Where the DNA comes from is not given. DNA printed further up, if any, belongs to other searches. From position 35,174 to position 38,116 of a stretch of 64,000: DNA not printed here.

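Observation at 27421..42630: Candidate undescribed surface system: an all-exported 9-gene cluster facing an XRE-NTPase-TPR regulator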

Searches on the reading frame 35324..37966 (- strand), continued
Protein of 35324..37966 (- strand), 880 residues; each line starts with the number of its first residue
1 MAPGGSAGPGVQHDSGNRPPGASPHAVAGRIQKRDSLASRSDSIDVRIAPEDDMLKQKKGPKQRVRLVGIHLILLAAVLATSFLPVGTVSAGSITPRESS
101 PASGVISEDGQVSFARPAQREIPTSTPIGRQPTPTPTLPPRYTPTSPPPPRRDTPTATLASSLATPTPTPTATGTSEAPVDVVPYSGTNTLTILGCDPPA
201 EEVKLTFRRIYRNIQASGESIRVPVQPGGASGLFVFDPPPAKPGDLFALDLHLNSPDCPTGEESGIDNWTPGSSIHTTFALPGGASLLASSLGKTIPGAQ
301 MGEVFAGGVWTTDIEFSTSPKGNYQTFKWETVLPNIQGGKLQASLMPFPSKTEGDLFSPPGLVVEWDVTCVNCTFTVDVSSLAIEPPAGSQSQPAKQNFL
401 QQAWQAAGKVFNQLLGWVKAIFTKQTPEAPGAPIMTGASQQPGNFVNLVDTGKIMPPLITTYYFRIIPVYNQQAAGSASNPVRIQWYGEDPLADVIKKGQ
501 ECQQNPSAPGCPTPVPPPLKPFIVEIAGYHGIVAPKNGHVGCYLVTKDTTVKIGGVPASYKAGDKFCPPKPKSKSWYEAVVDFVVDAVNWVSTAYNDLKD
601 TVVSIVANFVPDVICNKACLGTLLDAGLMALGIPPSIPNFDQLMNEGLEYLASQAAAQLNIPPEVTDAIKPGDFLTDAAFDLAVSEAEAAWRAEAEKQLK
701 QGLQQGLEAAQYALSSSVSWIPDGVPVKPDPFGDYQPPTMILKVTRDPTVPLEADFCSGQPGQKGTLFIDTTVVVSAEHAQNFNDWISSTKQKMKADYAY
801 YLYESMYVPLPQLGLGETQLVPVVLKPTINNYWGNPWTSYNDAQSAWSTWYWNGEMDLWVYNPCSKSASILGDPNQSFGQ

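Call 67: fold_search(model_id=the predicted structure, library=viral)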
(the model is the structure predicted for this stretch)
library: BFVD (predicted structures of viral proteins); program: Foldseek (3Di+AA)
matches with E <= 10: 212; with E <= 0.001: 2
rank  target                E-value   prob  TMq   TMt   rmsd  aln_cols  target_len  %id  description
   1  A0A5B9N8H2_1          1.4e-04  0.47  0.08  0.06  37.4       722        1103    9  (no name in the UniProt tables at hand)
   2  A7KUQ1                1.9e-04  0.82  0.10  0.20  25.8       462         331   11  (no name in the UniProt tables at hand)
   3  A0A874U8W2            1.4e-03  0.85  0.09  0.19  34.9       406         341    8  (no name in the UniProt tables at hand)
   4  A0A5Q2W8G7            1.9e-03  0.82  0.12  0.12  24.0       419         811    9  (no name in the UniProt tables at hand)
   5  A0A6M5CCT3            7.0e-03  0.41  0.10  0.06  28.8       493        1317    9  Tail protein [Vibrio phage Vc1]
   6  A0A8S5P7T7            1.1e-02  0.57  0.09  0.09  19.0       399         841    8  FN3 [Siphoviridae sp. ctmYS12]
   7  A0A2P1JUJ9            1.1e-02  0.44  0.09  0.09  20.2       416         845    8  Fibronectin type-III domain-containing protein [Bacillus phage Anath]
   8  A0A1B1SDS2            1.3e-02  0.08  0.05  0.04  42.1       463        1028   10  (no name in the UniProt tables at hand)
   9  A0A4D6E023            1.3e-02  0.57  0.10  0.08  18.9       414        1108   10  (no name in the UniProt tables at hand)
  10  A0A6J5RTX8            1.5e-02  0.80  0.08  0.20  29.5       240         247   12  Uncharacterized protein [uncultured Caudovirales phage]
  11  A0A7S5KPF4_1          1.8e-02  0.54  0.11  0.07  24.2       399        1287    9  Host specificity protein J [Bacteriophage DSS3_VP1]
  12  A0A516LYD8            3.4e-02  0.28  0.09  0.07  22.2       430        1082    8  (no name in the UniProt tables at hand)
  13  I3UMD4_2              3.6e-02  0.25  0.09  0.09  41.9       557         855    8  Tail protein [Colwellia phage 9A]
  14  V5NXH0                5.6e-02  0.14  0.06  0.08  33.8       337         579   15  F-Nec2 protein [Chelonid alphaherpesvirus 5]
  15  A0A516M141            5.9e-02  0.20  0.08  0.18  18.6       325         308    7  (no name in the UniProt tables at hand)
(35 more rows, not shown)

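Call 70: find_encoding_contigs(protein=P0174, flank=10000, max_places=1)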
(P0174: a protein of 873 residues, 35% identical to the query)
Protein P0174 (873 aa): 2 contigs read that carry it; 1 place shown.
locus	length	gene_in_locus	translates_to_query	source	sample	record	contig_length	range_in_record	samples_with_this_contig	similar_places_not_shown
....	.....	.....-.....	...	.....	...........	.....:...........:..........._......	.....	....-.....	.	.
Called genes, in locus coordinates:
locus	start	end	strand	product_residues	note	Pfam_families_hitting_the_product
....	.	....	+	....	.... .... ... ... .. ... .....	-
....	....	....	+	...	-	-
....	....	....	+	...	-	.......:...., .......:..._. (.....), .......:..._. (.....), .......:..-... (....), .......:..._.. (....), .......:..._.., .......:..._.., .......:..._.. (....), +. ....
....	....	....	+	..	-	-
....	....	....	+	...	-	-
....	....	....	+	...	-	-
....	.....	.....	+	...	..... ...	-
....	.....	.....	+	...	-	-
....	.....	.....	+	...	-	?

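Call 86: list_cluster_members(proteins=[P0169, P0001, P0152, P0109, P0158, P0073, P0058, P0065, P0080, P0053])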
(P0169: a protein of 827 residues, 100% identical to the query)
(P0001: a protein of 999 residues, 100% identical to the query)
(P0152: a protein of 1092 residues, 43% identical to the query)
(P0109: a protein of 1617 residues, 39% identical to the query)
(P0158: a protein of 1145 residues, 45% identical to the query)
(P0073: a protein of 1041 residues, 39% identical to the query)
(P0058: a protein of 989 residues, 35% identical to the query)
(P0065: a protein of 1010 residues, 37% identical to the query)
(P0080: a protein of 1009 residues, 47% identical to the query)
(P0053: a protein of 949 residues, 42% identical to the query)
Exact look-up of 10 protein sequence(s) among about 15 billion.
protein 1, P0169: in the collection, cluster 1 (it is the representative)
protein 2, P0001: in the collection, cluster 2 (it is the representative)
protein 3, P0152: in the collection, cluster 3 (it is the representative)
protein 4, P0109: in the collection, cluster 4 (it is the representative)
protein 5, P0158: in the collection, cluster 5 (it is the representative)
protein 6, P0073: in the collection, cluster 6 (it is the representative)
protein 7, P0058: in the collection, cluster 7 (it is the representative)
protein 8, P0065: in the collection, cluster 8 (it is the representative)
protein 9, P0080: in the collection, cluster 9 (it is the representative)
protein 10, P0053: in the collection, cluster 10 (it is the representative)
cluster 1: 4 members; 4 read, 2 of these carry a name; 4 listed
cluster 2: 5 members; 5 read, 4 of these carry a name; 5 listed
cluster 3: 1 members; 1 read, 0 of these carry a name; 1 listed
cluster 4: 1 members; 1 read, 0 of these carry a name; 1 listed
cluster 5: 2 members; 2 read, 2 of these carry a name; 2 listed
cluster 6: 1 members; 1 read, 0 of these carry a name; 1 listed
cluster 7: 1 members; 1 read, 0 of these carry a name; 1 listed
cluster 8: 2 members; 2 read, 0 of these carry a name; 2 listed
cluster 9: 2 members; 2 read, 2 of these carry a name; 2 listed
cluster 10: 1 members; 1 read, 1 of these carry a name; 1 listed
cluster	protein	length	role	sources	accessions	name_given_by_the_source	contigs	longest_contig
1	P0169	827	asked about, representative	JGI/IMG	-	hypothetical protein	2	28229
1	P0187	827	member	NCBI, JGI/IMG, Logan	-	-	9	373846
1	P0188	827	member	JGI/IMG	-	hypothetical protein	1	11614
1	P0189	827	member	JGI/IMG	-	-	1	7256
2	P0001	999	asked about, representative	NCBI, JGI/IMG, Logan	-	-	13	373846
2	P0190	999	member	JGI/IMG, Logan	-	hypothetical protein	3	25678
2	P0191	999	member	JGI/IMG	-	hypothetical protein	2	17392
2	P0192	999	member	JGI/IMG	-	hypothetical protein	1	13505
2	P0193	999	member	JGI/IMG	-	hypothetical protein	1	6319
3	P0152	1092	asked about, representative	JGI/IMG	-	-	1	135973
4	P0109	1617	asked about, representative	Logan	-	-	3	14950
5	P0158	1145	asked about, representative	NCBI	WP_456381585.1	FG-GAP repeat domain-containing protein [Hydrogenimonas sp.]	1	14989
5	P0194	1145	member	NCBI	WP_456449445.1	FG-GAP repeat domain-containing protein [Hydrogenimonas sp.]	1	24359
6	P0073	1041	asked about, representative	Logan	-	-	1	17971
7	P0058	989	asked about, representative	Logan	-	-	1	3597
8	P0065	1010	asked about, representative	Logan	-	-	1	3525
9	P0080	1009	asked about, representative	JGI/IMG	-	hypothetical protein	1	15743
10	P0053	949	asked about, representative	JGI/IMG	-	hypothetical protein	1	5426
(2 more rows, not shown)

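Call 95: find_encoding_contigs(protein=P0025, flank=10000, max_places=1)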
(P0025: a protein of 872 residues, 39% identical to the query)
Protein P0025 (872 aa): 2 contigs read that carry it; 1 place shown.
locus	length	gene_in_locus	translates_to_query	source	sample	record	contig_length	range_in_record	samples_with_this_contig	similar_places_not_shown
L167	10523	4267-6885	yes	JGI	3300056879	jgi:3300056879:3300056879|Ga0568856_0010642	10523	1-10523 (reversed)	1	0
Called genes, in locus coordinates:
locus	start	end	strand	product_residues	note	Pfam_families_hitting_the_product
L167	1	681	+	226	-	?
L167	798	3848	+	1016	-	-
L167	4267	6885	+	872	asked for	-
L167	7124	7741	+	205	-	-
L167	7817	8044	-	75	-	-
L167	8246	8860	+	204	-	PF00081:Sod_Fe_N, PF02777:Sod_Fe_C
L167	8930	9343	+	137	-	PF13183:Fer4_8 (faint), PF14697:Fer4_21 (faint), PF12838:Fer4_7 (weak), PF13187:Fer4_9 (faint), PF12797:Fer4_2 (weak), PF13237:Fer4_10 (weak), PF00037:Fer4, PF12837:Fer4_6 (weak), +1 more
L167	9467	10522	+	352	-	?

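Call 96: find_encoding_contigs(protein=P0175, flank=10000, max_places=1)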
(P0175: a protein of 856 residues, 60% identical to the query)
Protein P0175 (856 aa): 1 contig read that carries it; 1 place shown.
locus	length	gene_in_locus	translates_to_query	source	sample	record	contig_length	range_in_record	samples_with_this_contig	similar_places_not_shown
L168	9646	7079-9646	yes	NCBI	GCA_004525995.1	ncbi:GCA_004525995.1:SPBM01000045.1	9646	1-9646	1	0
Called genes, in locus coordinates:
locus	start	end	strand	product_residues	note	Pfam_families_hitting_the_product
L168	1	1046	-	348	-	PF00149:Metallophos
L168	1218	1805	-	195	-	PF18306:LDcluster4, PF03641:Lysine_decarbox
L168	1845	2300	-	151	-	PF11969:DcpS_C, PF01230:HIT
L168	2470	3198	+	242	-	-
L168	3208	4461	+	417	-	PF07884:VKOR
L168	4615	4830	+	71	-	PF11127:YgaP-like_TM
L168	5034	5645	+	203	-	PF04191:PEMT (weak), PF04140:ICMT (weak)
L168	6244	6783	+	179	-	PF12079:DUF3558 (weak)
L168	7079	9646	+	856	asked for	?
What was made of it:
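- The regulator is missing in a close relative (call 96). L168 has DUF3558-BIG1 with no regulator (call 96).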
